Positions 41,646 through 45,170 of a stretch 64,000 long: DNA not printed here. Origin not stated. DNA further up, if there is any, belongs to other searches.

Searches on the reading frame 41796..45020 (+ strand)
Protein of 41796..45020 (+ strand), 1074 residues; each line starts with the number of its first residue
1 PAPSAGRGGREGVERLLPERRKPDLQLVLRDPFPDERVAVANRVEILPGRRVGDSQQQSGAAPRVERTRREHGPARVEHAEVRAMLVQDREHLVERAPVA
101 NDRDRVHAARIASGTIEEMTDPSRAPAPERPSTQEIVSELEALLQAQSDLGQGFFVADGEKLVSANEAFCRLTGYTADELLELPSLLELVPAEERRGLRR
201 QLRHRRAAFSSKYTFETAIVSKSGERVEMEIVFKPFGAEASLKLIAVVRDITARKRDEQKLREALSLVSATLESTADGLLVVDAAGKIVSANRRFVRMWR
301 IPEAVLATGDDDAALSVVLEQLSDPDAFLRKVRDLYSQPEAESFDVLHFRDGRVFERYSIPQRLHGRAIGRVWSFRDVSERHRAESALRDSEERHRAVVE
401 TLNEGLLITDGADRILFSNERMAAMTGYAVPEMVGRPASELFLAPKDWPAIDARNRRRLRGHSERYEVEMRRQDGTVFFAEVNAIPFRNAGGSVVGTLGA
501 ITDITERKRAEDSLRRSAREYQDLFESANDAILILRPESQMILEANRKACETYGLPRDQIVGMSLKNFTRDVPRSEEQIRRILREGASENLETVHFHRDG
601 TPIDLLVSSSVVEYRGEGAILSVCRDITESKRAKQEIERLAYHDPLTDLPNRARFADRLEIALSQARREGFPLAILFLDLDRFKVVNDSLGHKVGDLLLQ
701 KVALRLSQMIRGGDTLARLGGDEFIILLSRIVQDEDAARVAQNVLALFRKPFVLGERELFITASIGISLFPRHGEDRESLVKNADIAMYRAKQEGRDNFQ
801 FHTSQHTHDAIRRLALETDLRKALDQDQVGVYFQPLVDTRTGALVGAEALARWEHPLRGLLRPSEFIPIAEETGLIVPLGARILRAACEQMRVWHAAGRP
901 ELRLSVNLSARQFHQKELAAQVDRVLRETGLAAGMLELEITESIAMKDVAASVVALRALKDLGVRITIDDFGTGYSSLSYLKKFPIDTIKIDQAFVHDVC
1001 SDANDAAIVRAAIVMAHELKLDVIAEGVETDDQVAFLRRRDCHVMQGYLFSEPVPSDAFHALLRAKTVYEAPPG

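Call 67: search_protein_families(library=pfam, proteins=[window:41796-45020:+], max_evalue=0.001)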
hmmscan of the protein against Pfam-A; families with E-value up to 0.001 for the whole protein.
window:41796-45020:+ (1074 aa): 8 families
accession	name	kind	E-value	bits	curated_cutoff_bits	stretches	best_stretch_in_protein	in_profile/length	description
PF00563.25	EAL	-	4.4e-75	252.5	31.3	1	819-1053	3-236/236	EAL domain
PF00990.26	GGDEF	-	2.2e-52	177.5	23.8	1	641-797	1-160/161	Diguanylate cyclase, GGDEF domain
PF13426.13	PAS_9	-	6.9e-50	168.1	27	3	529-629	1-103/103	PAS domain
PF00989.32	PAS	-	2.9e-43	146.9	22.6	3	395-504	3-113/113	PAS fold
PF08448.16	PAS_4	-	2.8e-34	118.1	23.1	3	400-509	2-110/110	PAS fold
PF13188.13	PAS_8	-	1.4e-30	104.5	21.8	4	393-450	1-55/65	PAS domain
PF12860.13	PAS_7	-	5.8e-21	75.2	27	2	272-385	1-114/115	PAS fold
PF08447.18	PAS_3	-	2.9e-15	56.8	25.6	2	163-236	2-75/89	PAS fold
